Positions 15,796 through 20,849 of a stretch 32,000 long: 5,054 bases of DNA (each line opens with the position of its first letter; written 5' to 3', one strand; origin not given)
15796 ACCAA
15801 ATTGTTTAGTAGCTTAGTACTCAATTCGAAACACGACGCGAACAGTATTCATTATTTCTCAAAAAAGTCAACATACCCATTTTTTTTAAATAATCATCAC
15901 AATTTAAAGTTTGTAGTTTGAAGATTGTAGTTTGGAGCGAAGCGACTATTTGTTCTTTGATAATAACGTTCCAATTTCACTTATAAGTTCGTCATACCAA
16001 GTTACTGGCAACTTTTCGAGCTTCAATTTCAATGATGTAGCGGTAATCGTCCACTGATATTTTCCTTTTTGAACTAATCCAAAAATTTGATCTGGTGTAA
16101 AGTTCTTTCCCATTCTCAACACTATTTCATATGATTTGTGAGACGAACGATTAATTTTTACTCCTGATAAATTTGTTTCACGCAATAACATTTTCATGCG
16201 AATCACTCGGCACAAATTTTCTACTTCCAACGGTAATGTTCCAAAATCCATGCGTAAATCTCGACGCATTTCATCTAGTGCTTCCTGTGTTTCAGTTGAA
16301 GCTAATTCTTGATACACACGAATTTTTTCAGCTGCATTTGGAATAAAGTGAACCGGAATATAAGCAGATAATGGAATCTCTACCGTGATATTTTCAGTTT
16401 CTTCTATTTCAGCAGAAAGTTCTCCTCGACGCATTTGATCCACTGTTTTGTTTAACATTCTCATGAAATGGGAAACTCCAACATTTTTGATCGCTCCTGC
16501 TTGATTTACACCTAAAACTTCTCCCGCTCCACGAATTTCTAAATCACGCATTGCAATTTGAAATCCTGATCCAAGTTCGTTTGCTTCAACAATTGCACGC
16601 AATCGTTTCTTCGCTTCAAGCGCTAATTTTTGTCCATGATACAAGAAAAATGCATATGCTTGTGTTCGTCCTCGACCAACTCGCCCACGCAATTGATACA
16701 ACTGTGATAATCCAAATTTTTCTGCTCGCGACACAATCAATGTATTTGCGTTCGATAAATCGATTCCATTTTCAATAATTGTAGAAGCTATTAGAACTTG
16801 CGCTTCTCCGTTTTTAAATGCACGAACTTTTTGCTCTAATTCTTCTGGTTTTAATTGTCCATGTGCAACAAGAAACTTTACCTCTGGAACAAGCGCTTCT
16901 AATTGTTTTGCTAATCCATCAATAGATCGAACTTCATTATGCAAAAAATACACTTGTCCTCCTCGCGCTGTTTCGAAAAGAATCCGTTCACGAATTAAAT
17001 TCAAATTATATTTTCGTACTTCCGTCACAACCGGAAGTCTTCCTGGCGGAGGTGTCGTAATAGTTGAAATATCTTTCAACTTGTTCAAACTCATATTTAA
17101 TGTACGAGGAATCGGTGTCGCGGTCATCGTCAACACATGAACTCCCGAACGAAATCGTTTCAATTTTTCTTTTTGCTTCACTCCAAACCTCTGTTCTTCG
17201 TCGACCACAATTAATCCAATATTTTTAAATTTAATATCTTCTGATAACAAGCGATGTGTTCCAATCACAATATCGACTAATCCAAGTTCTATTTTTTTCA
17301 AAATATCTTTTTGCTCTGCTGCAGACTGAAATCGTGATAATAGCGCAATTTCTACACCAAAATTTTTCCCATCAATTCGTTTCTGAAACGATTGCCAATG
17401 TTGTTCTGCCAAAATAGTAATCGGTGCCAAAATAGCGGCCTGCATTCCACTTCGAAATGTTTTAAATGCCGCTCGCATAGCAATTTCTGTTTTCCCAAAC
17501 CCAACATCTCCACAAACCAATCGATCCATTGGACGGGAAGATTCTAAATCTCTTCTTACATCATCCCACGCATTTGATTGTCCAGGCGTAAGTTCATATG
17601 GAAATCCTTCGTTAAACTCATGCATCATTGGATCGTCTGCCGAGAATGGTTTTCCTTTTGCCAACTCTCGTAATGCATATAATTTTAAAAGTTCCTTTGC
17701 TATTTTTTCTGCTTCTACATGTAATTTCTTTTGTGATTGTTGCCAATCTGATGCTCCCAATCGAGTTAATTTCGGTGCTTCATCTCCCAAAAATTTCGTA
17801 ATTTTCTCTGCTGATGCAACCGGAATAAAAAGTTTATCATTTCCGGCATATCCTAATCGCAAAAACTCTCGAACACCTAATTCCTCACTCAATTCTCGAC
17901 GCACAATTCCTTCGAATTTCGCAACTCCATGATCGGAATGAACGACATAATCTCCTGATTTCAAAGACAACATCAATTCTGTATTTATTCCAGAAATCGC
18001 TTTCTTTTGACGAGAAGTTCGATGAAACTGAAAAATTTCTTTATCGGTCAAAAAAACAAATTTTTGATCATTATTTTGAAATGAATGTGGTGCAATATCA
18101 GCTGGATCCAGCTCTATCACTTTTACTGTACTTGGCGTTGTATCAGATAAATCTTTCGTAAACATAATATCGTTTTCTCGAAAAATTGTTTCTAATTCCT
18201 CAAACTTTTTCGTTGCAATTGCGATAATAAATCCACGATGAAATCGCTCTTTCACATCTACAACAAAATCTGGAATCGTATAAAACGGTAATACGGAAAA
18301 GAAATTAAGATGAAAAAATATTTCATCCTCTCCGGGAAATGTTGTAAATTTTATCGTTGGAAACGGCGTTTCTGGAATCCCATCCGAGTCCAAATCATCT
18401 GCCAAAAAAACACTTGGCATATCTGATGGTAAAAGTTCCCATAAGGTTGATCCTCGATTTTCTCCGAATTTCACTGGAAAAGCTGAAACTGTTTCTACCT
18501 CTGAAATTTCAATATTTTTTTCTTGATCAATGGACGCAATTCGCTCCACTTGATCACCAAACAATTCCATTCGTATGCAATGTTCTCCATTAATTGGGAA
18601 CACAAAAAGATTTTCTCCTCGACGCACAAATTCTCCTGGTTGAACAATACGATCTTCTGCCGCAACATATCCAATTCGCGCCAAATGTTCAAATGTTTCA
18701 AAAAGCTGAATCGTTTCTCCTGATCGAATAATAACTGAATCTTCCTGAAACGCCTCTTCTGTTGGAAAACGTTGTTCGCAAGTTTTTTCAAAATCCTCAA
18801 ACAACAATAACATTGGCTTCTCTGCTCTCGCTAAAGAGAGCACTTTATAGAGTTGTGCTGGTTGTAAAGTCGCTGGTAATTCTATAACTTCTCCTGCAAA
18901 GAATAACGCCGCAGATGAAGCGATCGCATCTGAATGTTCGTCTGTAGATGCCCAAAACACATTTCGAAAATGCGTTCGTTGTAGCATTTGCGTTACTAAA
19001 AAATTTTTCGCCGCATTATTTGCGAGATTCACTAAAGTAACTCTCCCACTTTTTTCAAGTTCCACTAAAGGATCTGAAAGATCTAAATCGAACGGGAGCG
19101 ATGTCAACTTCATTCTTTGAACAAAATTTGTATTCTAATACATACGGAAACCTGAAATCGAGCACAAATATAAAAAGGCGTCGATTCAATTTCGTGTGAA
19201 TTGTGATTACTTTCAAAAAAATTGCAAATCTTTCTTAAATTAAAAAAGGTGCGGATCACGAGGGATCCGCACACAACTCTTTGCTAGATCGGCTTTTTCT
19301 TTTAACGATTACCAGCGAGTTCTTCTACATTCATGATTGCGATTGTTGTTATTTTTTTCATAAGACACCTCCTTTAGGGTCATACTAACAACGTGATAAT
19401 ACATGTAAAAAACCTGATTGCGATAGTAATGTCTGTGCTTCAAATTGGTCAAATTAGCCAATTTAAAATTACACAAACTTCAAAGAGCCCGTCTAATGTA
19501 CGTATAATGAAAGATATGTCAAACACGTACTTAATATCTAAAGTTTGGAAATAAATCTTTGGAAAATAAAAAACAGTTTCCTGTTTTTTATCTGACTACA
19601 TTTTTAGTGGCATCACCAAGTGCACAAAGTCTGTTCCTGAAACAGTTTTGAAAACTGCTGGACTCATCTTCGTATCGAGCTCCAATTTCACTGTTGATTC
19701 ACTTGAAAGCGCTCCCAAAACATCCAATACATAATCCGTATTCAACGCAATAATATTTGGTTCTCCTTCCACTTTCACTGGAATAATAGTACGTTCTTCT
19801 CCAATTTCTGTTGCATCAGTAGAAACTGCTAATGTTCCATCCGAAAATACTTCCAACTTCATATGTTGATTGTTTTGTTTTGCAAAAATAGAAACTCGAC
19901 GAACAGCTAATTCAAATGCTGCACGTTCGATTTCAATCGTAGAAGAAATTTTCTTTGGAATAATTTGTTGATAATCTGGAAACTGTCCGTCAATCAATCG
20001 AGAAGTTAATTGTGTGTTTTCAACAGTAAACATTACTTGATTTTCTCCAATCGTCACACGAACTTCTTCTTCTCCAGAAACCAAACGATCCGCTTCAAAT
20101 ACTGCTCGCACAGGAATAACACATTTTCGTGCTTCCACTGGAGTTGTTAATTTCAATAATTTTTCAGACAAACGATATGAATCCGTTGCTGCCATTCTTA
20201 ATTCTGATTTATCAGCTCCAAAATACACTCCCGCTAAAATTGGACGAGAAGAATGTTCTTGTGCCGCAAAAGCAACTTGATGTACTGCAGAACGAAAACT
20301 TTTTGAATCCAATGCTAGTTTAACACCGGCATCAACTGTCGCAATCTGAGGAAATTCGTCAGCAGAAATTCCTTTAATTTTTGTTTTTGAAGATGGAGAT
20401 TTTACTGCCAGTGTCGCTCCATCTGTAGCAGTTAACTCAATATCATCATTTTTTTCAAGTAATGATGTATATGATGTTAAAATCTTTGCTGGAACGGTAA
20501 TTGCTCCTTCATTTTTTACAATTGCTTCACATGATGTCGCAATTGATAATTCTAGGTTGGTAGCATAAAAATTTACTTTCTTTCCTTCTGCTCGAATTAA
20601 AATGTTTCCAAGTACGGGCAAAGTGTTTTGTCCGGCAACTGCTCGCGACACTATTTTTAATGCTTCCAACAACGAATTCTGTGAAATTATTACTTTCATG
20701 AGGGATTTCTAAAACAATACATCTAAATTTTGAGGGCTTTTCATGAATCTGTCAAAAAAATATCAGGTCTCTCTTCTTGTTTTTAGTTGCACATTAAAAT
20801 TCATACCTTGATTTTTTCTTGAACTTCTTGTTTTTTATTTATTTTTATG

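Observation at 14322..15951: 21-nt perfect inverted repeat spanning the dnaA and mfd stop codons brackets the arcC two-gene segment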

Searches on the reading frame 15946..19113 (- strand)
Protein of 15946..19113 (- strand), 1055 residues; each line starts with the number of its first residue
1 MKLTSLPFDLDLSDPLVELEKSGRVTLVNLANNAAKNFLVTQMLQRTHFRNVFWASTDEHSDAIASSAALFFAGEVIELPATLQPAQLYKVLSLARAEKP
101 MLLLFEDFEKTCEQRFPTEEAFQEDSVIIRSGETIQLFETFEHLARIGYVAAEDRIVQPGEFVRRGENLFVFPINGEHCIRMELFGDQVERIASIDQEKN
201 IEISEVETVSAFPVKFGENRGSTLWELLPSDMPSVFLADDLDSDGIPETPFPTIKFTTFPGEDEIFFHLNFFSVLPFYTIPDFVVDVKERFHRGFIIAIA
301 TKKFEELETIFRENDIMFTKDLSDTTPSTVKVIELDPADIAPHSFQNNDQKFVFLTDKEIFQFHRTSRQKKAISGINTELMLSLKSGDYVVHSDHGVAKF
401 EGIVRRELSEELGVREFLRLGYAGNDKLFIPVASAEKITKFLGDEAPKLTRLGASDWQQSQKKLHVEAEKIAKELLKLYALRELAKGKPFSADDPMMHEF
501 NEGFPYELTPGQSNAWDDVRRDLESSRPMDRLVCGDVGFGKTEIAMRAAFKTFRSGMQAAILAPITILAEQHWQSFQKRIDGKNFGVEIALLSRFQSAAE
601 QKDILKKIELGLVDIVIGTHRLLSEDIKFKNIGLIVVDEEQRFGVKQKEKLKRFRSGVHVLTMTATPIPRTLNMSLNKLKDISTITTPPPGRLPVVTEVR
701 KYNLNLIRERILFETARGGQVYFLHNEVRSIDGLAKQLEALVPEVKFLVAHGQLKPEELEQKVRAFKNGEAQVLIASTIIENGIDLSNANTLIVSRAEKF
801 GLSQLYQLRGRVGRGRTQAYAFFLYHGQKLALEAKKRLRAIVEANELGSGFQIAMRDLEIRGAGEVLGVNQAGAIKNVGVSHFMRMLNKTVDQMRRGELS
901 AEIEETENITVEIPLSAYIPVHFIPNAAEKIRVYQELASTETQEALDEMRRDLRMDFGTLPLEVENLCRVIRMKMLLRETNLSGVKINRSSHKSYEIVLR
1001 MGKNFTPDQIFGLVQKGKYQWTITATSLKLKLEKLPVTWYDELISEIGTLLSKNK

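Call 9: search_protein_families(library=pfam, proteins=[window:15946-19113:-])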
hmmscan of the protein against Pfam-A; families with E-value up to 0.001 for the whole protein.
window:15946-19113:- (1055 aa): 7 families
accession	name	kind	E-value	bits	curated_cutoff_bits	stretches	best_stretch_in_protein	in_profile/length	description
PF00270.35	DEAD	-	2e-23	83.4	26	1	509-672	1-164/167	DEAD/DEAH box helicase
PF00271.37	Helicase_C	-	2.5e-19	70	23.5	1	711-814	10-108/110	Helicase conserved C-terminal domain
PF03461.20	TRCF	-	1.1e-17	64.6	25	1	914-990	2-78/95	TRCF domain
PF02559.22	CarD_TRCF_RID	-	1.8e-16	60.4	23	1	384-441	1-56/57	CarD-like/TRCF RID domain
PF17757.6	UvrB_inter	-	7.3e-14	52.1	22.9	1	129-214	3-88/91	UvrB interaction domain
PF04851.21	ResIII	-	1.5e-08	35.2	22.5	1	507-667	3-162/164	Type III restriction enzyme, res subunit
PF22590.2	Cas3-like_C_2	-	0.00011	22.8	27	1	718-816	2-105/106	CRISPR-associated nuclease/helicase Cas3, C-terminal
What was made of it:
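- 15946..19113 (-): mfd (transcription-repair coupling factor); native C-terminus. Pfam TRCF, CarD_TRCF_RID, DEAD and UvrB_inter (call 9).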

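Call 18: find_encoding_contigs(protein=window:15946-19113:-, flank=10000, max_places=10)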
Protein window:15946-19113:- (1055 aa): no gene with exactly this product is on record in the collection.

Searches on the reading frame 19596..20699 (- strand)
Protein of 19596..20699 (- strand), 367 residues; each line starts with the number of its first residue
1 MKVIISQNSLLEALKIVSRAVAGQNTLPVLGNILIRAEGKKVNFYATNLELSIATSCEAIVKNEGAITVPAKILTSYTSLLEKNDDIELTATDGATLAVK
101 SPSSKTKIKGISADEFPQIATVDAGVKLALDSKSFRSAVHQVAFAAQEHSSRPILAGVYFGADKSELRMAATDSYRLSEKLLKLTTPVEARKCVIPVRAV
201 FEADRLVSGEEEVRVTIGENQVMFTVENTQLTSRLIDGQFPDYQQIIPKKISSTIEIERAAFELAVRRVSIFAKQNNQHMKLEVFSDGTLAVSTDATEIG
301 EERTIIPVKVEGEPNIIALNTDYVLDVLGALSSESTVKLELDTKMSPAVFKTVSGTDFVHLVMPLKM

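Call 9: search_protein_families(library=pfam, proteins=[window:19596-20699:-])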
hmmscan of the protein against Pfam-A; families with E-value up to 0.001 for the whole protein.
window:19596-20699:- (367 aa): 3 families
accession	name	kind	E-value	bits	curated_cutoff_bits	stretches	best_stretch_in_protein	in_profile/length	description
PF02767.21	DNA_pol3_beta_2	-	8.4e-39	132.9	27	2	130-242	2-116/116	DNA polymerase III beta subunit, central domain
PF00712.24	DNA_pol3_beta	-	1.4e-28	99.8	24.4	2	1-119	1-119/120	DNA polymerase III beta subunit, N-terminal domain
PF02768.20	DNA_pol3_beta_3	-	1.6e-21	76.7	27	1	245-365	2-120/121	DNA polymerase III beta subunit, C-terminal domain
